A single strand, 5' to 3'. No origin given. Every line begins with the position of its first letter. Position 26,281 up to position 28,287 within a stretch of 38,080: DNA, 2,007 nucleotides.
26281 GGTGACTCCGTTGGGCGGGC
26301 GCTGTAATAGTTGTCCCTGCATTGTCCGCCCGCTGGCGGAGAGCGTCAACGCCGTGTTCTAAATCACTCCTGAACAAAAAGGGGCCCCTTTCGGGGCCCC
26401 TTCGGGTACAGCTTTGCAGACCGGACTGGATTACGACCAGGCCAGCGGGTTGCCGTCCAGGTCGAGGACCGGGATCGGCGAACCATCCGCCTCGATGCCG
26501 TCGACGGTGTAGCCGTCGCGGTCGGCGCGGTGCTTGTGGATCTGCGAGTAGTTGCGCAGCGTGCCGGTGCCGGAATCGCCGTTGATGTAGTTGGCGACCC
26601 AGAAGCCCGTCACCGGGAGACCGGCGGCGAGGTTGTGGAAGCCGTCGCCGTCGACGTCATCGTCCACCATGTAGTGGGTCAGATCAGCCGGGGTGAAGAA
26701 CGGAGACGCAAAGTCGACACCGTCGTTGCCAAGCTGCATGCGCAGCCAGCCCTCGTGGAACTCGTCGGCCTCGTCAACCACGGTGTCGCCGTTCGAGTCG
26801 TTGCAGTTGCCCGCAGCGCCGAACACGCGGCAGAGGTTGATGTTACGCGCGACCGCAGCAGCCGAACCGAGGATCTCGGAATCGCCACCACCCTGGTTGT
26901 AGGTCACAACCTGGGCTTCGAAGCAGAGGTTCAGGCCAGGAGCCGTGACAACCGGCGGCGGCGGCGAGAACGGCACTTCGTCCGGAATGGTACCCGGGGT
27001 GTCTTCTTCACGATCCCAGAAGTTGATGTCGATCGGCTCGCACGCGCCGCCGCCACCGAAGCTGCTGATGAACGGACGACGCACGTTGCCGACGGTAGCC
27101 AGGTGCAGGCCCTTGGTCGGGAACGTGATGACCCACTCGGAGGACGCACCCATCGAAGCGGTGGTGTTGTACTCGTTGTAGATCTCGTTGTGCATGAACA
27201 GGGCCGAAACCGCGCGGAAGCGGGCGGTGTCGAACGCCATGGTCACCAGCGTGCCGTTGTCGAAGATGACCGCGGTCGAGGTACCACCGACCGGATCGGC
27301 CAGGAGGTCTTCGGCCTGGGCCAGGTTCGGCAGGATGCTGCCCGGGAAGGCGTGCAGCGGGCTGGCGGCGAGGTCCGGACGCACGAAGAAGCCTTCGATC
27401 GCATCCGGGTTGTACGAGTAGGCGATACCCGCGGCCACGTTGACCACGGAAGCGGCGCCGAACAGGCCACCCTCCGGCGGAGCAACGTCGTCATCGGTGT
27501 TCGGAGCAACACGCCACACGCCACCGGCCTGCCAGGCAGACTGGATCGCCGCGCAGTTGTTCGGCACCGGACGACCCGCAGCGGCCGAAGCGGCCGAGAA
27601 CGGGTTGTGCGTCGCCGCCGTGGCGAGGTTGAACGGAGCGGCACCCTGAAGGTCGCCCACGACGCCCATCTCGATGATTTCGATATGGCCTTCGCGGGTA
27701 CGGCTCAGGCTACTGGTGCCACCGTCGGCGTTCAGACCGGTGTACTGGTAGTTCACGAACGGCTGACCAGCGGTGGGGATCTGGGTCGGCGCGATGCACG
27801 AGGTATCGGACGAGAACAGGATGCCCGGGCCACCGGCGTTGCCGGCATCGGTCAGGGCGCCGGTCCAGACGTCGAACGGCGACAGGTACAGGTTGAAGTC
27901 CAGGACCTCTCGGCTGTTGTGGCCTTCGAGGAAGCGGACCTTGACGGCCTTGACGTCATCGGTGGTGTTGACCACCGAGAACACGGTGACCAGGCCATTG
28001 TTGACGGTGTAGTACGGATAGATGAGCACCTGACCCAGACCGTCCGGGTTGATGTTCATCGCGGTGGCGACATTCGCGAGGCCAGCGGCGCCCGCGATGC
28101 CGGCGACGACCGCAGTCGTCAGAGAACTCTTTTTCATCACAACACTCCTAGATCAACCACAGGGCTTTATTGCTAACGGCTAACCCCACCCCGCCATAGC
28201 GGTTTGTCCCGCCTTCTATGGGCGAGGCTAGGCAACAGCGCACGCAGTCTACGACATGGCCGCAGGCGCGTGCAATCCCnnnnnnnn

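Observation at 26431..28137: Orphan, apparently highly expressed, disulfide-capable exoprotein next to the xps secretin operon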

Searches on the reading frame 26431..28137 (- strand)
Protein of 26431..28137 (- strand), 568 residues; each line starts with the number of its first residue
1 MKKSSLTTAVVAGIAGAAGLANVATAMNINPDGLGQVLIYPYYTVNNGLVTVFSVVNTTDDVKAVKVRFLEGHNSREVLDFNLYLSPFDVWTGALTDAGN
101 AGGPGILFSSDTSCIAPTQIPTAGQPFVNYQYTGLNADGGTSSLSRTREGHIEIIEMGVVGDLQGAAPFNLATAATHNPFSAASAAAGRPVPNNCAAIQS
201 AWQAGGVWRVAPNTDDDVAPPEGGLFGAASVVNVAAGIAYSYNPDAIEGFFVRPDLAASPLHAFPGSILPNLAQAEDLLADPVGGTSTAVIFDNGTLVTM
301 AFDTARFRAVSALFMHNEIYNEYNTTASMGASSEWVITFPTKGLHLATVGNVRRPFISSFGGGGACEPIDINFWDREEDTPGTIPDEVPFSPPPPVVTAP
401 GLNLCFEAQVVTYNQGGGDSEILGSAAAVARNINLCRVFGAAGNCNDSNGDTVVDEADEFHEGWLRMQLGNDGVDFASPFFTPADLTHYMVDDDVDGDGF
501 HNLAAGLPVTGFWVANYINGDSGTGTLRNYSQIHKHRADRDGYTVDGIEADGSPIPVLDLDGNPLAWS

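Call 3: search_protein_families(library=pfam, proteins=[window:26431-28137:-], max_evalue=1)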
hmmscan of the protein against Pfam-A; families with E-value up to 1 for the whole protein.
window:26431-28137:- (568 aa): 0 families

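Call 4: search_protein_families(library=ncbifam, proteins=[window:26431-28137:-], max_evalue=1)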
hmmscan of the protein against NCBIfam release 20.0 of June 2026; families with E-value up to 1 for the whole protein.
window:26431-28137:- (568 aa): 0 families

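Call 5: search_solved_structures(query=window:26431-28137:-, max_evalue=10)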
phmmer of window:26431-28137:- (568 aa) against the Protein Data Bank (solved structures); distinct sequences matched with E-value up to 10: 1.
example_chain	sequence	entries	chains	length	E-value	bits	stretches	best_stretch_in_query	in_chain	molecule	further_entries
1tiz_A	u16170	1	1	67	1.4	10.8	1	453-502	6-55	calmodulin-related protein, putative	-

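Call 7: find_homologous_proteins(query=window:26431-28137:-)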
Query window:26431-28137:- (568 aa): 3931 proteins with E <= 0.001 among 8000 candidates; the best 120 are listed.
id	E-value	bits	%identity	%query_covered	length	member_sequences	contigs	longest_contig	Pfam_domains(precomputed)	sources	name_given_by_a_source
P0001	0.0e+0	1132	86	100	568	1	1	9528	-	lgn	-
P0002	4.8e-222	757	66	96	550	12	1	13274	-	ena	-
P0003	1.7e-199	683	92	56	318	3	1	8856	-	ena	-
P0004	3.2e-167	576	55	100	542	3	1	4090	-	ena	-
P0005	2.0e-166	573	55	100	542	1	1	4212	-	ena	-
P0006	4.1e-161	556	51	95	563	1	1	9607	-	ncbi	-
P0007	9.2e-161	555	53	100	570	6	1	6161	-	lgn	-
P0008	2.2e-159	550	53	97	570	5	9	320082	-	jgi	jgi:hypothetical protein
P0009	3.0e-158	546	54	96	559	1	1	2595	-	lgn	-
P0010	1.6e-156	541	53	96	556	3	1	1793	-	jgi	jgi:hypothetical protein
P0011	4.1e-156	539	54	95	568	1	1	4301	-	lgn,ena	-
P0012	1.1e-155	538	52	95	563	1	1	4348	-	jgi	jgi:hypothetical protein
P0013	3.0e-155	536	55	95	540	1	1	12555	-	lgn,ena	-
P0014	4.8e-155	536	52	95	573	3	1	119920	-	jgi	jgi:hypothetical protein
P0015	1.5e-154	534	53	95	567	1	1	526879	-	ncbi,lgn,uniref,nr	ncbi:hypothetical protein [Chiayiivirga flava]|uniref:Uncharacterized protein n=1 Tax=Chiayiivirga f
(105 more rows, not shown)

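Call 15: find_related_loci(query=A1, collection=genome_contigs, flank=10000)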
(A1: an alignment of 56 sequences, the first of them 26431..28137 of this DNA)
Query A1 (568 aa) in genome_contigs; peptide patterns used: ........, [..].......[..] (x = any residue, [..] = any of these).
598 stretches matched a pattern (row limit reached: there are more); 557 encode a relative of the query (tblastn E <= 1e-3); the best 80 are kept; 80 distinct loci.
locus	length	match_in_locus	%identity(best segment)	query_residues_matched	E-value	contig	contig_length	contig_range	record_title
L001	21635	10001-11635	54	1-540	2e-165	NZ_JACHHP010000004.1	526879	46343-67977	Chiayiivirga flava strain DSM 24163 Ga0415248_04, whole genome shotgun sequence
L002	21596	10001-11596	51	1-541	4e-152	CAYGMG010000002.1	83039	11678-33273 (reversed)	MAG TPA_asm: uncultured Lysobacter sp. isolate ERP117304_co1_163 genome assembly, contig: NODE_382_length_83039_cov_29.5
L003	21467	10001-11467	51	1-540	3e-143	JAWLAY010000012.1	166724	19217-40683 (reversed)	MAG: Lysobacteraceae bacterium isolate AC1.55 AC1.55.fa-12, whole genome shotgun sequence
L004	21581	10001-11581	50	1-553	9e-141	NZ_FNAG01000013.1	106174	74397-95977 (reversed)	Aquimonas voraii strain DSM 16957, whole genome shotgun sequence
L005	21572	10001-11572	48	1-548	2e-137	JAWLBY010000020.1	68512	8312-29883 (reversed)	MAG: Lysobacteraceae bacterium isolate 15dZY3.bin.15 NODE_669_length_68512_cov_224.884671, whole genome shotgun sequence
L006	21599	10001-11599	50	1-545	5e-137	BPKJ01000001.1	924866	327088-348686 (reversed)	MAG: Xanthomonadaceae bacterium KatS3mg126 DNA, contig_6129, whole genome shotgun sequence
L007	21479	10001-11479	49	1-540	4e-136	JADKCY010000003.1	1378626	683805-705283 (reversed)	MAG: Lysobacterales bacterium isolate OdNE_18-Q3-R46-58_MAXAC.230 tig00000264-10-13779230, whole genome shotgun sequence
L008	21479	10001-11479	49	1-540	3e-135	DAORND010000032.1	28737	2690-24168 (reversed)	MAG TPA_asm: Aquimonas sp. isolate AMR_MDS_5456 NODE_1241_length_28737_cov_11.143818, whole genome shotgun sequence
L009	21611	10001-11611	47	1-545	2e-135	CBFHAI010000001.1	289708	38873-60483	MAG TPA_asm: uncultured Chiayiivirga sp. isolate SRR29654716_binner13_Refined_29 genome assembly, contig: ERZ27252549.3,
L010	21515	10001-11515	49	1-540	2e-135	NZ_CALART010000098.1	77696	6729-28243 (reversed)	MAG: uncultured Aquimonas sp. isolate SRR1955887_bin.86_CONCOCT_v1.1_MAG ERZ778035.652, whole genome shotgun sequence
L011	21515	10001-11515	48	1-540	4e-129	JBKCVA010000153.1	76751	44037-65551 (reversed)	MAG: Lysobacterales bacterium isolate samp_2047_semibin_279 samp_2047_3488873, whole genome shotgun sequence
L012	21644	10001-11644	46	1-564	4e-129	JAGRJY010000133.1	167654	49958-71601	MAG: Lysobacterales bacterium isolate HKST-UBA257 k127_1751953, whole genome shotgun sequence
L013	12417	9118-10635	48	1-540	1e-128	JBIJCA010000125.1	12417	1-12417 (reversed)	MAG: Aquimonas sp. isolate ME2006-08-18D11_3300042945_group2_bin107 Rohwer_bin2495_scaffold_966_c1, whole genome shotgun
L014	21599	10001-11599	46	1-540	8e-128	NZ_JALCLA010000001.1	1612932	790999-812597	MAG: Chiayiivirga sp. isolate UW_DM_XAN1_1 Ga0455824_0003, whole genome shotgun sequence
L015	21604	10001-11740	46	1-546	5e-126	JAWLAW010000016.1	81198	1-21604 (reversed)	MAG: Lysobacteraceae bacterium isolate AC2.102 AC2.102.fa-16, whole genome shotgun sequence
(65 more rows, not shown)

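Call 21: predict_structure(alignment_id=A1)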
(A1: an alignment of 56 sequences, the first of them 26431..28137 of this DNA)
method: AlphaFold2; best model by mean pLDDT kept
length: 568 residues; sequences in the alignment: 56
mean_pLDDT: 86.7   pTM: 0.88
mean pLDDT of the five models: 86.7, 86.0, 83.0, 82.4, 81.5
residues with pLDDT >= 90: 355; 70-90: 144; 50-70: 35; < 50: 34
segments of 3 or more residues with pLDDT < 50: 1-21, 386-397
pLDDT, mean of each block of 10 residues (from residue 1): 34 42 73 94 96 98 96 89 97 96 94 95 90 75 88 96 74 96 95 96 90 75 95 91 96 84 88 94 93 90 95 97 91 96 93 91 85 87 52 46 87 88 91 85 71 69 93 89 95 93 97 92 74 93 94 93 89
secondary structure, 60 per line:
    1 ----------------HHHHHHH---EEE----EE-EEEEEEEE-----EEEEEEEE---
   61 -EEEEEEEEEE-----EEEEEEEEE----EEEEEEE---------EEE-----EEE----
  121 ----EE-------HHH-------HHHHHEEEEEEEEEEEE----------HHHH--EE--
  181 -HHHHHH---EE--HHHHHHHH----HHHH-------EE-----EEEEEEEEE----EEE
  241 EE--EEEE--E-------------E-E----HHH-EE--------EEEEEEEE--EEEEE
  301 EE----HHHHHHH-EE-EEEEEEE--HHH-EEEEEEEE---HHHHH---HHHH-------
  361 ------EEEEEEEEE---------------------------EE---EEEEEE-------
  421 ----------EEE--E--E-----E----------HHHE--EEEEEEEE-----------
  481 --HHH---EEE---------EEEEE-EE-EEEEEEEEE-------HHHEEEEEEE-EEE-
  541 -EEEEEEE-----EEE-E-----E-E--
elements in order: H17-23 E27-29 E37-44 E50-57 E62-71 E77-85 E90-96 E106-108 E114-116 H144-148 E149-160 H171-174 H182-187 H195-202 H207-210 E225-233 E238-242 E245-248 E286-293 E296-302 H307-313 E318-324 E331-338 H342-346 H350-353 E367-375 E408-413 E431-433 E462-469 E489-491 E501-505 E510-518 E529-535 E537-539 E542-548 E554-556

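Call 25: fold_search(model_id=the predicted structure, library=pdb)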
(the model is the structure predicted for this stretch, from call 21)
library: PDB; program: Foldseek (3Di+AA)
matches with E <= 10: 591; with E <= 0.001: 0
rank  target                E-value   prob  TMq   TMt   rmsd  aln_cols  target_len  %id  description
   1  5nld_B                2.5e-02  0.75  0.13  0.41   7.5       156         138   11  Chicken GRIFIN (crystallisation pH: 7.5) (released 2018-02-14)
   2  5nld_A                3.7e-02  0.63  0.13  0.40   7.1       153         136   11  Chicken GRIFIN (crystallisation pH: 7.5) (released 2018-02-14)
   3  5nlh_A                4.8e-02  0.57  0.13  0.40   7.6       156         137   12  Chicken GRIFIN (crystallisation pH: 8.5) (released 2018-02-14)
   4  5nle_B                5.1e-02  0.63  0.13  0.42   7.0       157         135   11  Chicken GRIFIN (crystallisation pH: 8.0) (released 2018-02-14)
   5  3i8t_A                6.7e-02  0.41  0.12  0.37   8.0       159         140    7  N-terminal CRD1 domain of mouse Galectin-4 in complex with lactose (released 2011-02-23)
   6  6cw1_B                8.9e-02  0.04  0.11  0.14  22.1       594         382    7  Crystal structure of Neurexin-1 alpha ectodomain fragment, L2-L3 (released 2018-09-19)
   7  3zxf_B                9.4e-02  0.18  0.10  0.32  10.1       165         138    9  High resolution structure of Human Galectin-7 (released 2011-11-30)
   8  9nqo                  9.4e-02  0.07  0.09  0.19  19.7       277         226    9  Crystal structure of Galectin-3 in complex with FN3 (released 2026-02-18)
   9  6e20_B                1.0e-01  0.35  0.12  0.38   7.1       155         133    8  Crystal structure of the Dario rerio galectin-1-L2 (released 2019-03-20)
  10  7rdg_D                1.2e-01  0.20  0.11  0.35   8.6       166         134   10  Crystal structure of D103A human Galectin-7 mutant in presence of lactose (released 2023-01-25)
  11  8yzq_E                1.2e-01  0.35  0.12  0.23  13.8       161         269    6  Toxascaris leonina galectin (Tl-gal) W77F/W212F oligomer (released 2025-04-09)
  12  4iyc_C                1.3e-01  0.04  0.09  0.15  19.8       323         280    9  Structure of the T244A mutant of the PANTON-VALENTINE LEUCOCIDIN component from STAPHYLOCOCCUS AUREUS (released 2014-01-29)
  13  4iya                  1.4e-01  0.05  0.10  0.16  20.3       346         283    7  Structure of the Y250A mutant of the PANTON-VALENTINE LEUCOCIDIN S component from STAPHYLOCOCCUS AUREUS (released 2014-01-29)
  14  2ymz_A                1.5e-01  0.54  0.13  0.45   4.8       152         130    6  Crystal structure of chicken Galectin 2 (released 2013-08-28)
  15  8yzq_A                1.5e-01  0.28  0.12  0.22  14.1       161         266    6  Toxascaris leonina galectin (Tl-gal) W77F/W212F oligomer (released 2025-04-09)
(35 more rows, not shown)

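Call 26: search_protein_representatives(alignment_id=A1)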
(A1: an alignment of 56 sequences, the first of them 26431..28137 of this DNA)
Query: 56 sequences, 531 profile positions. Proteins with E-value up to 0.001 (for the whole library): 4201; up to 1e-10: 3279; up to 1e-30: 2005. The best 150 are listed.
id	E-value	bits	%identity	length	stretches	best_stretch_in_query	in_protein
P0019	2.8e-241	818.5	-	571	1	1-517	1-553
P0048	4.5e-233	791.5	-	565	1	1-529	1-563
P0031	3.3e-215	732.5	-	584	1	1-530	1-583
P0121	7.7e-210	714.8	-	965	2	24-516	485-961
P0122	1.4e-197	674.3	-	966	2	26-506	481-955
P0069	7.0e-197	672.0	-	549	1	1-522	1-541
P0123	2.7e-193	660.2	-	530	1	1-516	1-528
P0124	6.9e-190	648.9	-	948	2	28-517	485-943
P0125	2.0e-185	634.3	-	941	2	24-513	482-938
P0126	4.3e-184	629.8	-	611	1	1-520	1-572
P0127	9.5e-182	622.1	-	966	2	21-510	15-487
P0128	2.4e-178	610.9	-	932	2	26-515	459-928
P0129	3.4e-176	603.8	-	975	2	23-517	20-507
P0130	7.7e-176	602.6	-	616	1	1-516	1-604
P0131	2.9e-173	594.1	-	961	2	23-516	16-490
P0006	3.9e-162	557.4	-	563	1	14-518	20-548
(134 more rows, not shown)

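Call 34: find_encoding_contigs(protein=P0006, flank=10000, max_places=3)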
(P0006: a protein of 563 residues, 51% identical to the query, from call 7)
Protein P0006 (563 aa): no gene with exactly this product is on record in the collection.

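Call 61: search_solved_structures(query=A1, max_evalue=10)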
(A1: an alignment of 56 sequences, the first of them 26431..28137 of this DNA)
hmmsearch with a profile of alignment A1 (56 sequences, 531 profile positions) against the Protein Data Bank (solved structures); distinct sequences matched with E-value up to 10: 3.
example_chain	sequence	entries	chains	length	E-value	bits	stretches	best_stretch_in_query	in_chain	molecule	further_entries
2xeh_A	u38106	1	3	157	0.88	11.6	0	147-155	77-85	NI3C MUT6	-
2xee_A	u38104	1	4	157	0.96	11.5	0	145-156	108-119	NI3C DARPIN MUTANT5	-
2qyj_A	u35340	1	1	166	1.1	11.4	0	145-156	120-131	ankyrin NI3C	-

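Call 76: fold_search(model_id=the predicted structure, library=viral)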
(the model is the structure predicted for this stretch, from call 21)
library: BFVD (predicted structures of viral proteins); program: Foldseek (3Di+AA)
matches with E <= 10: 585; with E <= 0.001: 0
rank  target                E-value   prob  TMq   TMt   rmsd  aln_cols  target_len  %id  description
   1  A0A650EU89            1.6e-02  0.06  0.10  0.11  28.2       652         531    8  Capsid and scaffold protein [Lactococcus phage CHPC972]
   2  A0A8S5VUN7            2.9e-02  0.35  0.13  0.12  13.5       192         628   12  (no name in the UniProt tables at hand)
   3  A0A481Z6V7            5.9e-02  0.33  0.12  0.15   6.9       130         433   11  Collagen triple helix repeat protein [Pithovirus LCPAC202]
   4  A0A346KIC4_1          6.2e-02  0.06  0.12  0.11  24.7       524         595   11  Genome polyprotein (Fragment) [Coxsackievirus A17]
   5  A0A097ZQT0            7.0e-02  0.06  0.13  0.12  22.6       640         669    8  Minor coat protein [Tomato chlorosis virus]
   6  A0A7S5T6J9            9.2e-02  0.04  0.10  0.06  23.4       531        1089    9  (no name in the UniProt tables at hand)
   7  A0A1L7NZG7            9.7e-02  0.04  0.12  0.12  23.8       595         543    7  Genome polyprotein (Fragment) [Human enterovirus D68]
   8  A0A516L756            9.7e-02  0.02  0.08  0.07  26.2       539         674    9  (no name in the UniProt tables at hand)
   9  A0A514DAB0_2          1.0e-01  0.02  0.08  0.04  31.9       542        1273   10  Genome polyprotein [Picornavirales sp.]
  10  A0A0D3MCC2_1          1.0e-01  0.02  0.09  0.06  26.6       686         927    9  Genome polyprotein (Fragment) [Bat picornavirus]
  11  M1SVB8                1.1e-01  0.02  0.07  0.06  24.6       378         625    6  (no name in the UniProt tables at hand)
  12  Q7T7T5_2              1.2e-01  0.02  0.09  0.05  25.5       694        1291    8  Polyprotein [Heterosigma akashiwo RNA virus (strain SOG263)]
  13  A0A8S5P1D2            1.3e-01  0.47  0.14  0.15   6.0       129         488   15  Uncharacterized protein [Siphoviridae sp. ctiMP24]
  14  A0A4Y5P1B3            1.4e-01  0.04  0.17  0.12  28.1       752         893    9  (no name in the UniProt tables at hand)
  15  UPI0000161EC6         1.4e-01  0.30  0.13  0.26   9.5       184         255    9  (no name look-up for this kind of identifier)
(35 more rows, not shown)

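Call 78: find_encoding_contigs(protein=P0001, flank=6000, max_places=2)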
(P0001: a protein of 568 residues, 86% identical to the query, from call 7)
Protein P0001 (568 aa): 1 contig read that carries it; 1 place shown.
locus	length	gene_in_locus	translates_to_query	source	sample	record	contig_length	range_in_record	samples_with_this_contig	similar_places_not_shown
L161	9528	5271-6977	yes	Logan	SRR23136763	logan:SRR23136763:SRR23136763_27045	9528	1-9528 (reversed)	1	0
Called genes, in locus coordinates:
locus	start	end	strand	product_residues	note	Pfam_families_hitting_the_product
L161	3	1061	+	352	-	?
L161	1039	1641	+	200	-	PF10741:T2SSM_b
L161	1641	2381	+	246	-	PF28060:XpsN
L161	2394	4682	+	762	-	PF21305:type_II_gspD_N0, PF03958:Secretin_N, PF00263:Secretin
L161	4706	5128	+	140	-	-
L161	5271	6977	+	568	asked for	-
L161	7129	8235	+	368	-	-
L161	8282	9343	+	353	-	PF13145:Rotamase_2, PF13616:Rotamase_3, PF00639:Rotamase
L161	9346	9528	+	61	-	?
